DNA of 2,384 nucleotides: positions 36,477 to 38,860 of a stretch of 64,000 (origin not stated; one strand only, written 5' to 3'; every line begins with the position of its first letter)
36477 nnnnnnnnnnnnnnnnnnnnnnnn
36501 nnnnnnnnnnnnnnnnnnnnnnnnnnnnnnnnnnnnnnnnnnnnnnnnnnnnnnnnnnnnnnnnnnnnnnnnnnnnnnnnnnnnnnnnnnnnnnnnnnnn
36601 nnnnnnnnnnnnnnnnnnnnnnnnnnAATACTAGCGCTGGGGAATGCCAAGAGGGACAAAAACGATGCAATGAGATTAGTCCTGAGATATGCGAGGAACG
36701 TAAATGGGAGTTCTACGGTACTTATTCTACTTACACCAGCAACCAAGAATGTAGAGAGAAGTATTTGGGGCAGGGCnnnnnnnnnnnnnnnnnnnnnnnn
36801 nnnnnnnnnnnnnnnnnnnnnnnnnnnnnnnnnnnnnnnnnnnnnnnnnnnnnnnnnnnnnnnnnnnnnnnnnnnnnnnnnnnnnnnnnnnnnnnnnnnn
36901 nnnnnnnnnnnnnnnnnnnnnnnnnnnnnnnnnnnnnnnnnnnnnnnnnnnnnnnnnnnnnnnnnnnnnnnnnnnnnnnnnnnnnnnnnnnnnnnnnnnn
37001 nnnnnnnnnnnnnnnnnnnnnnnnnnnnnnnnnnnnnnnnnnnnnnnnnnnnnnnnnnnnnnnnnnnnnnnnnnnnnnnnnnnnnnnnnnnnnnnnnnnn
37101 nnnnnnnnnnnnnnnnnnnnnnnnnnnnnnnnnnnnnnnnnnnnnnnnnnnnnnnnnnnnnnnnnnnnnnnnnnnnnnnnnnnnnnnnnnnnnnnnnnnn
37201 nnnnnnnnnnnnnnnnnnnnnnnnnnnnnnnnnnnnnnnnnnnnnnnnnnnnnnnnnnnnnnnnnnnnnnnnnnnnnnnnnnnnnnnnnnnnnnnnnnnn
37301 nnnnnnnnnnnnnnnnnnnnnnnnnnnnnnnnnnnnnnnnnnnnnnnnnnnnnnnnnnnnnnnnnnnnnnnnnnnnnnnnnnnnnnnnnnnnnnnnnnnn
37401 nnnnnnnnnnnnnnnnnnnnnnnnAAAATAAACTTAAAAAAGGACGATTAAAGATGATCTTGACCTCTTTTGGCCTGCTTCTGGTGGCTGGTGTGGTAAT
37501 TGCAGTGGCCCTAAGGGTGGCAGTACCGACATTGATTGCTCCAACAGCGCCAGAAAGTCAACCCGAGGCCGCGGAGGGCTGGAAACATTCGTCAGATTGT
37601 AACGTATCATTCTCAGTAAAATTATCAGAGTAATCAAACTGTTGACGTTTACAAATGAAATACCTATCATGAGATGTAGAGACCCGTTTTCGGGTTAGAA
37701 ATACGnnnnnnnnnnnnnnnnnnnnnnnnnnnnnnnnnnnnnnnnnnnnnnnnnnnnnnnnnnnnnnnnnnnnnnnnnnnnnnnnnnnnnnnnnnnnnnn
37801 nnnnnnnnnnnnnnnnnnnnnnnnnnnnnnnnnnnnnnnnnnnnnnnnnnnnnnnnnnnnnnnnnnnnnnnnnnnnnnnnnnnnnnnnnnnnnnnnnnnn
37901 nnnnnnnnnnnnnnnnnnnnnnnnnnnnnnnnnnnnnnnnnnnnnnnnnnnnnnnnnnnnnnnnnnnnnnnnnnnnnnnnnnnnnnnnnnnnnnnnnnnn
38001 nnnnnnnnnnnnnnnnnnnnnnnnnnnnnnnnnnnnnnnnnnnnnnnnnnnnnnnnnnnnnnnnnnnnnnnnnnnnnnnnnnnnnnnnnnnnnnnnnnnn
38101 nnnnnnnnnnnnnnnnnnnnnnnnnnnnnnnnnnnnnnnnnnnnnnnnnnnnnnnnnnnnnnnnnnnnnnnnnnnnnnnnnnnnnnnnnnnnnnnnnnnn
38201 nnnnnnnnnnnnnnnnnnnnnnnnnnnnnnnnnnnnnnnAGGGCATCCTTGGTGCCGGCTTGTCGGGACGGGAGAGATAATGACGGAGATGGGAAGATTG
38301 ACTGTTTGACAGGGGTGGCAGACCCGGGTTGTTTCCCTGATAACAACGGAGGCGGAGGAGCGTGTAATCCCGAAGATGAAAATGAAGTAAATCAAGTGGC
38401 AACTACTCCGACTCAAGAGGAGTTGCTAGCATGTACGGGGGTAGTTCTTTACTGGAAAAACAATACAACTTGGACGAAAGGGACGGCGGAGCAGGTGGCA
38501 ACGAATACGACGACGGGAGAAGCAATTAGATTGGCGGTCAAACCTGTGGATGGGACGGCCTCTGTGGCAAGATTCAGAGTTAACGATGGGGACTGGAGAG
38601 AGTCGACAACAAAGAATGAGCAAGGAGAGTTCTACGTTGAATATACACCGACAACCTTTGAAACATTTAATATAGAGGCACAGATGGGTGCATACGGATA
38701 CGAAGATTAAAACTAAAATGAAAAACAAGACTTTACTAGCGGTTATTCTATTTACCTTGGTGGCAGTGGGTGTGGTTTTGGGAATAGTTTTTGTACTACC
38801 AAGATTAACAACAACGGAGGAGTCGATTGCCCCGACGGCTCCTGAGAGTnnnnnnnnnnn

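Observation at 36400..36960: Furin/EGF-like cysteine-rich repeats in a bacterial membrane-anchored protein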

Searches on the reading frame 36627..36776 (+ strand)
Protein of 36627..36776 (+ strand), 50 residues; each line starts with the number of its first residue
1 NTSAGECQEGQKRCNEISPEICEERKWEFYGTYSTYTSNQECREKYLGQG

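Call 14: search_protein_families(library=pfam, proteins=[window:36630-36773:+], max_evalue=10)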
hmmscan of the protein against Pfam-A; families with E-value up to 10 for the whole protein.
window:36630-36773:+ (48 aa): 0 families

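Call 36: search_solved_structures(query=window:36627-36776:+, max_evalue=10, show_alignments=3)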
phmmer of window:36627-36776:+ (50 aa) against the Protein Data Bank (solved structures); distinct sequences matched with E-value up to 10: 2.
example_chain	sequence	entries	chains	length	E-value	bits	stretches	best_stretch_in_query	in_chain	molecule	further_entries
7awy_A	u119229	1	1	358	0.064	17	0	15-37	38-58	Scone-R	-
7awz_A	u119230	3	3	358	0.18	15.6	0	12-37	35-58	Scone-E | SconeE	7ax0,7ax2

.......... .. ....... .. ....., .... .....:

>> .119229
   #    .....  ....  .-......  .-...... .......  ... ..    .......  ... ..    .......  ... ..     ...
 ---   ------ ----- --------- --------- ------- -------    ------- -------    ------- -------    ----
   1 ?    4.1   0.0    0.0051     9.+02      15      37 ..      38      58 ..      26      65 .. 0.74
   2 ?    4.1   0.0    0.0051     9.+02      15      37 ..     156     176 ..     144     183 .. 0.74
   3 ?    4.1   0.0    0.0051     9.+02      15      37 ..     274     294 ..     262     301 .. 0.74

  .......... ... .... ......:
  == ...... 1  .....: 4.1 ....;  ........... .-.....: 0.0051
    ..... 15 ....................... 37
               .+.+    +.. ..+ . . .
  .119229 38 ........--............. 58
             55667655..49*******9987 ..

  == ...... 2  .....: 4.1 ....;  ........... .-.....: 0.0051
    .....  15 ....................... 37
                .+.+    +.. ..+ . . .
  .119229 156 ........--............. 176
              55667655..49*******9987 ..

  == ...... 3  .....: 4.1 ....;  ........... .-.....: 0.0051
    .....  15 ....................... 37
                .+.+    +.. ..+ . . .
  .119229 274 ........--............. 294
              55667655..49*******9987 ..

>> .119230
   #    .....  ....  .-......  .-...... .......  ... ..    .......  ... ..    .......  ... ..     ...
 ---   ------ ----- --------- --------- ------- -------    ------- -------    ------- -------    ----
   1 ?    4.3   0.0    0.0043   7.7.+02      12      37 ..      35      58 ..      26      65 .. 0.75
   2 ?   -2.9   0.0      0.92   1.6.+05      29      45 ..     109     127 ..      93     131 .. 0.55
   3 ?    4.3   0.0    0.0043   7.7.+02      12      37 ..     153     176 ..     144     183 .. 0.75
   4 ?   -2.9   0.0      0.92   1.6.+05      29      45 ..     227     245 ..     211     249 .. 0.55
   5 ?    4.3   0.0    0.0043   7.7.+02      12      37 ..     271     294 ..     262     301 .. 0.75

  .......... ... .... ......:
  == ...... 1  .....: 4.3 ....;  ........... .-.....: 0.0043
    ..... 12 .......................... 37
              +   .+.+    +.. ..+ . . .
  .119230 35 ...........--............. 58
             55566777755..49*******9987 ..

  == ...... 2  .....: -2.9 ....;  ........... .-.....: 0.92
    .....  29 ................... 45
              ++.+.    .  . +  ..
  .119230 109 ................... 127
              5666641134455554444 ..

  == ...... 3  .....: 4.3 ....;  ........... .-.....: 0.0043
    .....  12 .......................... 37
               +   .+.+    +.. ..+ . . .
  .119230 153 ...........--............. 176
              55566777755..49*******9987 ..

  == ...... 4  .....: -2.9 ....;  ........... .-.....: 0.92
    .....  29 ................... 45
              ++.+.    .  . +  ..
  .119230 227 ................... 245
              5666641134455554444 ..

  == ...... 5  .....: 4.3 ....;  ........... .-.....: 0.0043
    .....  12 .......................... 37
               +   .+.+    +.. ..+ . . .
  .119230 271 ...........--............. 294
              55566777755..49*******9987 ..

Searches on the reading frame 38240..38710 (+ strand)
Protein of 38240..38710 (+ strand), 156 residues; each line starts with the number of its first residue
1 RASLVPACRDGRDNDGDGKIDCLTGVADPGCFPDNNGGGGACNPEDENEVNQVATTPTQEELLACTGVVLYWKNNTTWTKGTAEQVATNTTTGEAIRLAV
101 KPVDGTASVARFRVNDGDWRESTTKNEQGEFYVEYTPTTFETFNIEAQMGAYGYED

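Call 14: search_protein_families(library=pfam, proteins=[window:38240-38710:+], max_evalue=10)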
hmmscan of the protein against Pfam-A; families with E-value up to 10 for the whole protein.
window:38240-38710:+ (156 aa): 1 family
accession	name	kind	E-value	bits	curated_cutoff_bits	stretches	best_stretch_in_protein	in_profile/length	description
PF02369.22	Big_1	-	0.3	11.6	34.9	1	83-149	13-80/93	Bacterial Ig-like domain (group 1)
